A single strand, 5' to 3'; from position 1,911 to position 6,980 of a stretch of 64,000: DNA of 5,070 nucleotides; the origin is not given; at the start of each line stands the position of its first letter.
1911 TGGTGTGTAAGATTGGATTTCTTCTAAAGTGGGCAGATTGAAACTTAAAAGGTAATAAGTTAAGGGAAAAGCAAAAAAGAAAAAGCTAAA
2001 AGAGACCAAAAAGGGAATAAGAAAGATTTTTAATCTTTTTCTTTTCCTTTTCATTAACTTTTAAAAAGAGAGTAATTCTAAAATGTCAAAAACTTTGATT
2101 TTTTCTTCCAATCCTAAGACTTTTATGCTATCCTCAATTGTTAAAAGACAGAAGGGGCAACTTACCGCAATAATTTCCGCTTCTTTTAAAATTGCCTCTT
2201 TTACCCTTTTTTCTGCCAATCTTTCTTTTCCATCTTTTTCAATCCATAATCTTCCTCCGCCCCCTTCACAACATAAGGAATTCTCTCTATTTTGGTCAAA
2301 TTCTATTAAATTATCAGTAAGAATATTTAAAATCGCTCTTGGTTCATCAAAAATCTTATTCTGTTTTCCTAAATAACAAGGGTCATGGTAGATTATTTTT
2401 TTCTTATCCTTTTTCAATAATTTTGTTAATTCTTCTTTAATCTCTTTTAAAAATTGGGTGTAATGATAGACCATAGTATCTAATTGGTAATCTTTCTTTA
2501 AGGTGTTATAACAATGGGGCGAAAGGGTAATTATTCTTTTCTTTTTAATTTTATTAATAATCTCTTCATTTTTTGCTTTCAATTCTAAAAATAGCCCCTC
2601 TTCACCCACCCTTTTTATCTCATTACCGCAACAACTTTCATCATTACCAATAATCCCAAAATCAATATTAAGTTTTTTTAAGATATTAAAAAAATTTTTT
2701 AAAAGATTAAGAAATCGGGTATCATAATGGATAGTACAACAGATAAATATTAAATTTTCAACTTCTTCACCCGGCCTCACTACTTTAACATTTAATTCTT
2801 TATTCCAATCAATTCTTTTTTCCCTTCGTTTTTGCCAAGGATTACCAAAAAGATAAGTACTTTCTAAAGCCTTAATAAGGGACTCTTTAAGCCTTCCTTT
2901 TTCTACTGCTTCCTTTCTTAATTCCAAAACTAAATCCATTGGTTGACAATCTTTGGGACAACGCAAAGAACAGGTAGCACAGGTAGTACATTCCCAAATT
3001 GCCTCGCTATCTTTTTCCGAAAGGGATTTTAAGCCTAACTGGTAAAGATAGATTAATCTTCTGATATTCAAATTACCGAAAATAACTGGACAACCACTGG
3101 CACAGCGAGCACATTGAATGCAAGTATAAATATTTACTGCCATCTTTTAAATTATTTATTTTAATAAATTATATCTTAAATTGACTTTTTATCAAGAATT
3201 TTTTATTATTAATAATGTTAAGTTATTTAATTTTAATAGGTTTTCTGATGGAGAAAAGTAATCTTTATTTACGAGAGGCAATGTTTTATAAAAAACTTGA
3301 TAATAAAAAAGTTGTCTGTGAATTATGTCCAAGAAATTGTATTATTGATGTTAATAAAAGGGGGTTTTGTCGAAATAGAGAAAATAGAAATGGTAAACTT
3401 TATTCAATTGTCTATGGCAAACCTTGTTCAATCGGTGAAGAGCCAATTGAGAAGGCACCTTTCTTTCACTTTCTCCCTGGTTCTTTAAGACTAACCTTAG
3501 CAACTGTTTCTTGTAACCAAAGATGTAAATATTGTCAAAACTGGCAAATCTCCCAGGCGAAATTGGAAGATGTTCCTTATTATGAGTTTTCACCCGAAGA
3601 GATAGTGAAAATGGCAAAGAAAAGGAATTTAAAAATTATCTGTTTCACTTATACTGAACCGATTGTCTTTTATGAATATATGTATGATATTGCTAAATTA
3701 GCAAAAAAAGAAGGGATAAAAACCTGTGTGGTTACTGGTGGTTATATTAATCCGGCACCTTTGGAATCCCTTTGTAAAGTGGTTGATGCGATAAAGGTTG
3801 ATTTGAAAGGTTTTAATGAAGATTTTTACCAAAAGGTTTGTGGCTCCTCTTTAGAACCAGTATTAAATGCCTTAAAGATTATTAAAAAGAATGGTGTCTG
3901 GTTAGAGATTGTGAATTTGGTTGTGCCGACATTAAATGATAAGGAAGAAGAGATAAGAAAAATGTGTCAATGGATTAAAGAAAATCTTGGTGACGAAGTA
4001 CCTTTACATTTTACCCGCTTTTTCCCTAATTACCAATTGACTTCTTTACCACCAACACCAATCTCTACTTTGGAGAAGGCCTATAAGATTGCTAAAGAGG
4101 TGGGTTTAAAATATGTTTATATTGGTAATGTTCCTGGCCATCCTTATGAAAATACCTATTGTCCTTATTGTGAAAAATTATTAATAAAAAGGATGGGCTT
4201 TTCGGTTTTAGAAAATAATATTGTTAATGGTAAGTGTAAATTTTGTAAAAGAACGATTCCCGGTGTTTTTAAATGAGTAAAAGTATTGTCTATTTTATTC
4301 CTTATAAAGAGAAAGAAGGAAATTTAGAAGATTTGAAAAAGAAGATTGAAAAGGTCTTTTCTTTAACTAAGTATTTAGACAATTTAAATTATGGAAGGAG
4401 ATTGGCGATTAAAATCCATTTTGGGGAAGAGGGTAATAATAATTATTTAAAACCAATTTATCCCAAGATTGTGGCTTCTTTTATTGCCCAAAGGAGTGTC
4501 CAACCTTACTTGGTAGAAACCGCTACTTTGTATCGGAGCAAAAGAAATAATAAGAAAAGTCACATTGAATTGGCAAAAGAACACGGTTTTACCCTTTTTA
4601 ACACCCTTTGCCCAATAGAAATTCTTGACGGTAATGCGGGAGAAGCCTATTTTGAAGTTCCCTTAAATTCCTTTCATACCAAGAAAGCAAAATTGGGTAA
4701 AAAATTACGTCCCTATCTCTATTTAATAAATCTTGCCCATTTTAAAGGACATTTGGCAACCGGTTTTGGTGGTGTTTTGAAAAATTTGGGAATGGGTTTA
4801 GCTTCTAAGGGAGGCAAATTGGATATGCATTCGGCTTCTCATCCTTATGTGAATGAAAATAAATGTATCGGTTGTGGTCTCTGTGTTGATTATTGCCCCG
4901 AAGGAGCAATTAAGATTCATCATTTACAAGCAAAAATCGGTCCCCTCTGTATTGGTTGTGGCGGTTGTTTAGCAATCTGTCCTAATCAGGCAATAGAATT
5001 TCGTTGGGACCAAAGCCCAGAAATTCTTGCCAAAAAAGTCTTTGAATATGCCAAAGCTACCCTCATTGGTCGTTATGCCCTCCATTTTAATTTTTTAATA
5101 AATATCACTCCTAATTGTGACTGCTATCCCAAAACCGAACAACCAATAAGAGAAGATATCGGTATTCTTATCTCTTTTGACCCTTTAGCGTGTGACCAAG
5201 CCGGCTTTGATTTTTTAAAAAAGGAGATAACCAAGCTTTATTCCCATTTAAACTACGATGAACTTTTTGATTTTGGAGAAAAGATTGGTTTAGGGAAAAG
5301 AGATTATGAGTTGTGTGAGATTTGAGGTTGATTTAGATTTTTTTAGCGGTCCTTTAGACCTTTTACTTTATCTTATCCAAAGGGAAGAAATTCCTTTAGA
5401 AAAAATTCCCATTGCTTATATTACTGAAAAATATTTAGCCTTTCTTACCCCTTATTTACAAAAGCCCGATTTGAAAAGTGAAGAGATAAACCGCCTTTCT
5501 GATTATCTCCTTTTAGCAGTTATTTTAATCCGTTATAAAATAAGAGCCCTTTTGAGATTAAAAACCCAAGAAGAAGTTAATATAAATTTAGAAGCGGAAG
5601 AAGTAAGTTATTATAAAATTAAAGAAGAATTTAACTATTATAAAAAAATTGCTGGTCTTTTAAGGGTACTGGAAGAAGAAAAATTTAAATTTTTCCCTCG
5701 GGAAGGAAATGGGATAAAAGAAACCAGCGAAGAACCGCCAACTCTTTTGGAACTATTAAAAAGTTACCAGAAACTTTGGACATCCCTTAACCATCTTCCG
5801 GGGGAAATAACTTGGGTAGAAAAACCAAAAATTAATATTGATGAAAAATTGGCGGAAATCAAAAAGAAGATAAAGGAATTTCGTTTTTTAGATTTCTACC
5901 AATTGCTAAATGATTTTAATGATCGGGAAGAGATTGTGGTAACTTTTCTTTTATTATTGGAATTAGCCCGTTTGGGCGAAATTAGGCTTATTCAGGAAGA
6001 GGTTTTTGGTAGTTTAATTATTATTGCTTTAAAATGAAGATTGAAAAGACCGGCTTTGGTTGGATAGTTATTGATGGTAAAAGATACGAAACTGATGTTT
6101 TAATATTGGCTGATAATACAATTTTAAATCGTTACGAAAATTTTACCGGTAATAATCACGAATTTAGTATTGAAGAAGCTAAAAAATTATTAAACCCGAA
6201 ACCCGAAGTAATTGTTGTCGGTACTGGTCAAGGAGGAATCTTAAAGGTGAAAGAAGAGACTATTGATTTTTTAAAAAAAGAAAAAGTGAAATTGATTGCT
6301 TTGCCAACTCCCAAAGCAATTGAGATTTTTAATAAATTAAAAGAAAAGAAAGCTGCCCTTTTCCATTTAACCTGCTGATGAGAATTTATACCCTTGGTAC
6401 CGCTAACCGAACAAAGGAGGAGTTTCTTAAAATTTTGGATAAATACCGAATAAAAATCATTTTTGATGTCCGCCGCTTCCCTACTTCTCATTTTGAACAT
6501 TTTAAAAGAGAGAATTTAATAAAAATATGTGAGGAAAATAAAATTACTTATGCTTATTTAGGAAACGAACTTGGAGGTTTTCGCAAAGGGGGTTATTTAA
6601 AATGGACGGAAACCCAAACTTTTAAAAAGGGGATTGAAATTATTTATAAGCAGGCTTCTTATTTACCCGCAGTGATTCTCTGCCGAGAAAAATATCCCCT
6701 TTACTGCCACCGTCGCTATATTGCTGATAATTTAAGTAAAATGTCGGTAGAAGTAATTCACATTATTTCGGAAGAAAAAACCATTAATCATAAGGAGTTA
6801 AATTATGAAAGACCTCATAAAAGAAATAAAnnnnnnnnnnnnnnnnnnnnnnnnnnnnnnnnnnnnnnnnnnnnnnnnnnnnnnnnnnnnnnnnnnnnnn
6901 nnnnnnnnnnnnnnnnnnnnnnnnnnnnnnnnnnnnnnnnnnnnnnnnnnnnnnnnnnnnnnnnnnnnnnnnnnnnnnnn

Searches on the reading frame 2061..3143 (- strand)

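Call 9: search_protein_families(library=ncbifam, proteins=[window:2061-3143:-])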
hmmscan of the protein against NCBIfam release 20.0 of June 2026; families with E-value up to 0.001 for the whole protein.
window:2061-3143:- (360 aa): 21 families
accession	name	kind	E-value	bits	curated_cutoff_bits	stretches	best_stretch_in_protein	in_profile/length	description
NF004898.0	PRK06259.1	equivalog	1.2e-47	162.6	385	1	5-359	133-485/488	fumarate reductase (CoM/CoB) subunit TfrB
NF045670.1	quin_L_LdhH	equivalog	2.6e-27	95.4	800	2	129-358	468-705/706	L-lactate dehydrogenase (quinone) large subunit LdhH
TIGR03290.1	CoB_CoM_SS_C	equivalog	5.6e-17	62.1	160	1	7-93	3-89/144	CoB--CoM heterodisulfide reductase subunit C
NF045663.1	diclust_near_Sec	equivalog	1.1e-16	60.1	530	1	10-332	310-614/759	pyridine nucleotide-disulfide oxidoreductase/dicluster-binding protein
NF045724.1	ferredox_TmcB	equivalog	7.6e-14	51.1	735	1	224-352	288-420/430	electron transfer complex ferredoxin TmcB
NF041779.1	hetero_SS_HdrC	equivalog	9.3e-13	48.1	350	1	3-96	28-120/198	ferredoxin:CoB-CoM heterodisulfide reductase subunit HdrC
NF038018.1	qmoC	equivalog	8.7e-12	45.2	300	1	6-94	18-106/360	quinone-interacting membrane-bound oxidoreductase complex subunit QmoC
NF008369.0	PRK11168.1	equivalog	6.2e-11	41.8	278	1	132-277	171-323/401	anaerobic glycerol-3-phosphate dehydrogenase subunit C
NF045711.1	sulf_resp_HmcF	equivalog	1.5e-09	37.1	750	1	211-339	295-428/457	sulfate respiration complex iron-sulfur protein HmcF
NF045796.1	DsrK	equivalog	3.3e-09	35.9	400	1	223-299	297-375/453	sulfate reduction electron transfer complex DsrMKJOP subunit DsrK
NF008434.0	PRK11274.1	equivalog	3.4e-09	36.1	333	1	222-338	276-390/409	glycolate oxidase subunit GlcF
NF041890.1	hdrC_Methbact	equivalog_domain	3.8e-09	36.4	270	1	4-92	27-114/192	ferredoxin:CoB-CoM heterodisulfide reductase subunit HdrC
NF004616.0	PRK05950.1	subfamily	5.6e-07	29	228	1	44-82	198-236/238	succinate dehydrogenase iron-sulfur subunit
TIGR00384.1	dhsB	subfamily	2.2e-06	27.3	88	1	44-75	190-221/222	succinate dehydrogenase and fumarate reductase iron-sulfur protein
NF009227.0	PRK12577.1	equivalog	6.8e-06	25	349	1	43-86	202-245/330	succinate dehydrogenase/fumarate reductase iron-sulfur subunit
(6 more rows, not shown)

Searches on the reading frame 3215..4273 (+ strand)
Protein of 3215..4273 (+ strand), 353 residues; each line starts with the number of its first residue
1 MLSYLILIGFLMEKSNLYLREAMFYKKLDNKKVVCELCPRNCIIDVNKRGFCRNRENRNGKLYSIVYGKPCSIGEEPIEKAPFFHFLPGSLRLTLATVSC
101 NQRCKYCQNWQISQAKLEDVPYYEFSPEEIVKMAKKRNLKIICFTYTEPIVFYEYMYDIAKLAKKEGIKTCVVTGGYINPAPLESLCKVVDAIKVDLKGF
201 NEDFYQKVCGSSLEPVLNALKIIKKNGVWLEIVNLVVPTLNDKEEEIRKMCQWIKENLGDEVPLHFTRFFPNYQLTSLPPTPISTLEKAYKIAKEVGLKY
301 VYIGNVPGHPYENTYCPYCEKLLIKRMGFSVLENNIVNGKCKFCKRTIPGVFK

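Call 9: search_protein_families(library=ncbifam, proteins=[window:3215-4273:+])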
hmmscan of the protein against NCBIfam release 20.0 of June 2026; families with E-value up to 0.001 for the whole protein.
window:3215-4273:+ (353 aa): 29 families (the best 25 are shown)
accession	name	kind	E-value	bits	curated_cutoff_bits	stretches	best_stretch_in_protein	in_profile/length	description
TIGR04337.1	AmmeMemoSam_rS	hypoth_equivalog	9.7e-111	370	220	1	23-353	2-334/349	AmmeMemoRadiSam system radical SAM enzyme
TIGR02493.1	PFLA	equivalog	4.7e-21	75.2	231.75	1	91-256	16-185/235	pyruvate formate-lyase-activating protein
TIGR02495.1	NrdG2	equivalog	2e-17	63.2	131.15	1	88-257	14-183/193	anaerobic ribonucleoside-triphosphate reductase activating protein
TIGR04041.1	activase_YjjW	hypoth_equivalog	1.5e-16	60.7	250.2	1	104-270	72-239/276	YjjW family glycine radical enzyme activase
TIGR02494.1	PFLE_PFLC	subfamily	4.3e-15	55.7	174.35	1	147-259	132-244/293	glycyl-radical enzyme activating protein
NF048010.1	SfplDhtActHpsHDes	equivalog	1.2e-14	53.8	430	1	147-258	140-253/298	(2S)-3-sulfopropanediol dehydratase activating enzyme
NF008356.0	PRK11145.1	equivalog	2.5e-13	49.9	375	1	92-256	22-190/246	pyruvate formate lyase 1-activating protein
NF043069.1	T4HPD_activ_SAM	equivalog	2.5e-12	46.8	425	1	52-257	34-242/299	trans-4-hydroxy-L-proline dehydratase activase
TIGR04395.1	cutC_activ_rSAM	equivalog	2.9e-12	46.5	360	1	148-256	139-247/309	choline TMA-lyase-activating enzyme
NF048008.1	SfplDhtActHpfHKleb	equivalog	3.3e-11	43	500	1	147-262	135-250/308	(2S)-3-sulfopropanediol dehydratase activating enzyme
TIGR02666.1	moaA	equivalog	7.3e-11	41.6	284.05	1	91-257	12-183/336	GTP 3',8-cyclase MoaA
TIGR04003.1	rSAM_BssD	equivalog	9.6e-11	41.4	496.45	1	146-255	135-245/314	[benzylsuccinate synthase]-activating enzyme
TIGR04038.1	tatD_link_rSAM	subfamily_domain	1.5e-10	41.2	129.7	1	97-247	15-172/192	TatD family nuclease-associated radical SAM protein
NF033717.2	HPDL_rSAM_activ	equivalog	7.5e-09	35.3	420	1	142-263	134-257/311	4-hydroxyphenylacetate decarboxylase activase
NF053743.1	LipS2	equivalog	1.1e-08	34.9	270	1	97-256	30-192/292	LipS2 family lipoyl synthase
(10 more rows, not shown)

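Call 12: find_homologous_proteins(query=window:3215-4273:+, max_evalue=1e-20)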
Query window:3215-4273:+ (353 aa): 7814 proteins with E <= 1e-20 among 8000 candidates; the best 120 are listed.
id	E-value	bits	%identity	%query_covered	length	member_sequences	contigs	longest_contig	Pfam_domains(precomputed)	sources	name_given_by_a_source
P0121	9.1e-232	787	96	100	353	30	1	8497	PF04055.28,PF13353.12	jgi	jgi:pyruvate formate lyase activating enzyme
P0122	1.8e-173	595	74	95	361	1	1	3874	PF04055.28,PF13353.12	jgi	jgi:pyruvate formate lyase activating enzyme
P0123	2.5e-173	594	73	97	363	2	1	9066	PF04055.28,PF13353.12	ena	-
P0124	4.2e-173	594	74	96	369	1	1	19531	PF04055.28,PF13353.12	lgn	-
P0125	1.3e-172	592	72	98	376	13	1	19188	PF04055.28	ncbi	ncbi:MAG: AmmeMemoRadiSam system radical SAM enzyme, partial [candidate division WOR-3 bacterium]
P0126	5.1e-172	590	73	97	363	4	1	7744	PF04055.28,PF13353.12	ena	-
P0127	2.4e-170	585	71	97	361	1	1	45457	PF04055.28,PF13353.12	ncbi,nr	ncbi:MAG: AmmeMemoRadiSam system radical SAM enzyme [candidate division WOR-3 bacterium]|nr:AmmeMemo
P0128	3.1e-170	584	73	95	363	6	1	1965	PF04055.28,PF13353.12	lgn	-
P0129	8.8e-169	579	71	96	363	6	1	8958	PF04055.28,PF13353.12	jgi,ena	-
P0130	4.0e-168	577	73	94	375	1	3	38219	PF04055.28,PF13353.12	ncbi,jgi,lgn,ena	-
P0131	1.4e-167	575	69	98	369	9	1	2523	PF04055.28,PF13353.12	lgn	-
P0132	1.0e-166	573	68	99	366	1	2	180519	PF04055.28,PF13353.12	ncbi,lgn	ncbi:MAG: AmmeMemoRadiSam system radical SAM enzyme [candidate division WOR-3 bacterium]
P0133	1.2e-166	572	72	95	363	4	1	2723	PF04055.28,PF13353.12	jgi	jgi:pyruvate formate lyase activating enzyme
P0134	1.8e-166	572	71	96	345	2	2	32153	PF04055.28,PF13353.12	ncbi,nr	ncbi:MAG: AmmeMemoRadiSam system radical SAM enzyme [candidate division WOR-3 bacterium]|nr:AmmeMemo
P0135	2.1e-166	572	72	93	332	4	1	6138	PF04055.28,PF13353.12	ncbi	ncbi:MAG: AmmeMemoRadiSam system radical SAM enzyme [candidate division WOR-3 bacterium]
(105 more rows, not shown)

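Call 33: find_encoding_contigs(protein=P0121, flank=10000, max_places=3)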
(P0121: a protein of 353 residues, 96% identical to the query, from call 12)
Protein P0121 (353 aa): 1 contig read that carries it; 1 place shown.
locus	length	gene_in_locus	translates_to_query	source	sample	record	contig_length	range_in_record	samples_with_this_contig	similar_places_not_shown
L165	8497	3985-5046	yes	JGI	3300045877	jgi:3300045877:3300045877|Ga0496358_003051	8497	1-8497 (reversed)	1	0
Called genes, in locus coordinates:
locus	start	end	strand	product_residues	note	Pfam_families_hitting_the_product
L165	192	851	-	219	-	PF00730:HhH-GPD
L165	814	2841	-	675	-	PF00912:Transgly, PF00905:Transpeptidase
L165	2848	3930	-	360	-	PF13183:Fer4_8, PF13187:Fer4_9 (faint), PF13237:Fer4_10 (weak), PF13534:Fer4_17 (weak), PF02754:CCG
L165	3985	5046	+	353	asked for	PF13353:Fer4_12 (weak), PF04055:Radical_SAM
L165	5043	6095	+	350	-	PF04015:DUF362, PF25160:LdpA_Fe-S-bd (faint), PF00037:Fer4, PF12797:Fer4_2 (weak), PF12837:Fer4_6, PF13187:Fer4_9, PF13237:Fer4_10 (weak), PF14697:Fer4_21 (weak), +3 more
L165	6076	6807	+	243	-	PF02616:SMC_ScpA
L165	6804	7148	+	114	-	PF04430:DUF498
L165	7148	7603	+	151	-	PF04343:DUF488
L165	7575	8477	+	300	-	PF02445:NadA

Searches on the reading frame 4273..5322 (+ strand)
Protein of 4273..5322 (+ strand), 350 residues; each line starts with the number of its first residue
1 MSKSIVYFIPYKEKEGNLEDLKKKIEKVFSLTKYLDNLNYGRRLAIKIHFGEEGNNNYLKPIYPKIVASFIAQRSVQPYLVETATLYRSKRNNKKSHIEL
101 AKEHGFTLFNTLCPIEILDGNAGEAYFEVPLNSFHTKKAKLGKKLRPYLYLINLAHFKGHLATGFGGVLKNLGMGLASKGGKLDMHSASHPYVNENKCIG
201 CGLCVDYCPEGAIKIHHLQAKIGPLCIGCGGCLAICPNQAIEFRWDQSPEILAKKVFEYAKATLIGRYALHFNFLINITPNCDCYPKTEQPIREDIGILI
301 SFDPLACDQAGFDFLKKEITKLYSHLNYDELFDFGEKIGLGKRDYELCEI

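Call 9: search_protein_families(library=ncbifam, proteins=[window:4273-5322:+])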
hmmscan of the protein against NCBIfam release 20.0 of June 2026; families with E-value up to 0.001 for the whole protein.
window:4273-5322:+ (350 aa): 74 families (the best 25 are shown)
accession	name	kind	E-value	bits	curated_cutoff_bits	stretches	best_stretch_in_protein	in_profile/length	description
NF038196.1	ferrodoxin_EFR1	subfamily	5.2e-15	56.1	75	1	64-245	56-233/242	EFR1 family ferrodoxin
NF040770.1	hetero_SS_HdrA2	exception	1.3e-12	46.7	1100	1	181-254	563-636/777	CoB-CoM heterodisulfide reductase HdrA2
TIGR02179.1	PorD_KorD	subfamily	2.6e-11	43.4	60.05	1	188-243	17-74/78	2-oxoacid:acceptor oxidoreductase, delta subunit, pyruvate/2-ketoisovalerate family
NF040684.1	PorD_Arch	equivalog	4.2e-11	42.8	120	1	187-244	23-82/85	pyruvate synthase subunit PorD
TIGR01944.1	rnfB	subfamily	9.1e-11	41.6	68.7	1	189-246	106-165/190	RnfABCDGE type electron transport complex subunit B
TIGR02700.1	flavo_MJ0208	hypoth_equivalog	1e-10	41.3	251.35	1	189-242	140-195/234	dihydromethanopterin reductase (acceptor)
NF005503.0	PRK07118.1-2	equivalog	7.1e-10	38.6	252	2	197-244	139-187/292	RnfABCDGE type electron transport complex subunit B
TIGR01971.1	NuoI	subfamily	3.2e-09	36.4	113.05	1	188-215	73-100/121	NADH-quinone oxidoreductase, chain I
NF005505.0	PRK07118.1-4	equivalog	3.8e-09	36.4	378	1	193-244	213-265/265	Fe-S cluster domain-containing protein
NF041836.1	rnfB_Methano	equivalog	4.1e-09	36.3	445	1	193-244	213-265/265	Rnf electron transport complex subunit RnfB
NF007202.0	PRK09623.1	equivalog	5.3e-09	36.3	166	1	189-243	44-100/105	3-methyl-2-oxobutanoate dehydrogenase subunit delta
NF040864.1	HgcB_ferredoxin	equivalog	5.9e-09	35.7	99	1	193-243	11-63/93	mercury methylation ferredoxin HgcB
NF006221.0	PRK08348.1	subfamily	1.1e-08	34.8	124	1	194-243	42-94/136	NADH-plastoquinone oxidoreductase subunit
NF003475.0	PRK05113.1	equivalog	1.7e-08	34.6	203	1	189-244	106-163/190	electron transport complex subunit RsxB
NF043039.1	HgcAB_like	equivalog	1.7e-08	34.5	285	1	185-241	289-349/350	HgcAB-like fusion protein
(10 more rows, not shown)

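Call 49: search_protein_families(library=pfam, proteins=[window:4273-5322:+], max_evalue=0.001)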
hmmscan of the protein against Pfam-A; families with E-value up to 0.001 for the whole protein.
window:4273-5322:+ (350 aa): 15 families
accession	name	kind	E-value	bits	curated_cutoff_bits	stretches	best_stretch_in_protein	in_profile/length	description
PF04015.17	DUF362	-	6.1e-38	131.3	24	1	45-312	2-199/200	Domain of unknown function (DUF362)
PF00037.32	Fer4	-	8.4e-14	51.2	21.1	1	191-214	1-24/24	4Fe-4S binding domain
PF12838.12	Fer4_7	-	6.2e-13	49.4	27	2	197-217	1-21/52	4Fe-4S dicluster domain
PF12837.12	Fer4_6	-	7.3e-12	45.1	25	1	191-213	2-24/24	4Fe-4S binding domain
PF13187.11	Fer4_9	-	4.8e-10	39.7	27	2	197-241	1-52/52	4Fe-4S dicluster domain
PF13484.11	Fer4_16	-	4.1e-09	37.5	30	0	197-216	1-20/66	4Fe-4S double cluster binding domain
PF13237.11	Fer4_10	-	6.2e-09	36.1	25.5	1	191-237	2-53/53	4Fe-4S dicluster domain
PF12797.12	Fer4_2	-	1.2e-08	34.8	24.5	1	190-210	2-22/22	4Fe-4S binding domain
PF14697.11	Fer4_21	-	1.4e-08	35.2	35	1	193-242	3-58/59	4Fe-4S dicluster domain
PF25160.1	LdpA_Fe-S-bd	-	3.9e-07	30.2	27.6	0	192-216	22-46/49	LdpA Fe-S cluster-binding domain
PF12800.12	Fer4_4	-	5.1e-07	29.9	24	1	196-211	2-17/17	4Fe-4S binding domain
PF12798.12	Fer4_3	-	1.3e-05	26.1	27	0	198-212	1-15/15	4Fe-4S binding domain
PF13459.11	Fer4_15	-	9.7e-05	23.4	22.4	0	192-210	2-20/66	4Fe-4S single cluster domain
PF13183.11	Fer4_8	-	0.00013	22.8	27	0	197-211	4-18/68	4Fe-4S dicluster domain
PF13746.11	Fer4_18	-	0.0007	20.2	27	0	192-238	55-97/114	4Fe-4S dicluster domain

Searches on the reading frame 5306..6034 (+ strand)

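Call 9: search_protein_families(library=ncbifam, proteins=[window:5306-6034:+])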
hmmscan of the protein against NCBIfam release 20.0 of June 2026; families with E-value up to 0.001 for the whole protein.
window:5306-6034:+ (243 aa): 5 families
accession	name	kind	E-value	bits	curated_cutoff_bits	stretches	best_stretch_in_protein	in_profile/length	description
NF000995.0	PRK00104.1-4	equivalog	1.3e-29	103.3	315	1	5-240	4-244/251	segregation/condensation protein A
NF000994.0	PRK00104.1-3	equivalog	9.9e-29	100.7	234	1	6-239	4-238/246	segregation/condensation protein A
NF000993.0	PRK00104.1-2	equivalog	4.4e-21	75.6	268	1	8-239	3-230/237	segregation/condensation protein A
NF000992.0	PRK00104.1-1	equivalog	3.6e-20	72.6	417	1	6-239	3-240/247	segregation/condensation protein A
NF001751.0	PRK00478.1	equivalog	3.7e-09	36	436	1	6-151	161-307/505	segregation/condensation protein A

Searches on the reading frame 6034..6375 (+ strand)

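Call 49: search_protein_families(library=pfam, proteins=[window:6034-6375:+], max_evalue=0.001)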
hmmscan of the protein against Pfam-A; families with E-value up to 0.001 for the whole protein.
window:6034-6375:+ (114 aa): 1 family
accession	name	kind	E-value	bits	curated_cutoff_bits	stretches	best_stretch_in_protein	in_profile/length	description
PF04430.19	DUF498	-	2.8e-19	69.6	33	1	3-106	1-101/109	Protein of unknown function (DUF498/DUF598)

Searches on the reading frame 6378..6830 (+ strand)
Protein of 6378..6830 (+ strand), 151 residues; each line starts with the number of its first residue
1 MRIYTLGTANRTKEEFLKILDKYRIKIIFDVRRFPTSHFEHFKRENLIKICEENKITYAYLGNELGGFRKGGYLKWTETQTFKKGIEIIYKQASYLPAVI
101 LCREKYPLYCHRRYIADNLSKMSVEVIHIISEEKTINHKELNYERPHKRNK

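Call 9: search_protein_families(library=ncbifam, proteins=[window:6378-6830:+])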
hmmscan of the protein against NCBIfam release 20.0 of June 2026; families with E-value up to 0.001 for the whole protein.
window:6378-6830:+ (151 aa): 0 families

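Call 49: search_protein_families(library=pfam, proteins=[window:6378-6830:+], max_evalue=0.001)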
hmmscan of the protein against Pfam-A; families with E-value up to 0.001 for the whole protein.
window:6378-6830:+ (151 aa): 1 family
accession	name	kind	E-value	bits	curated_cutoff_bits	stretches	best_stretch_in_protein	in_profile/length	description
PF04343.18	DUF488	-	3.1e-14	54.1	22.2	1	14-118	3-120/121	Domain of unknown function DUF488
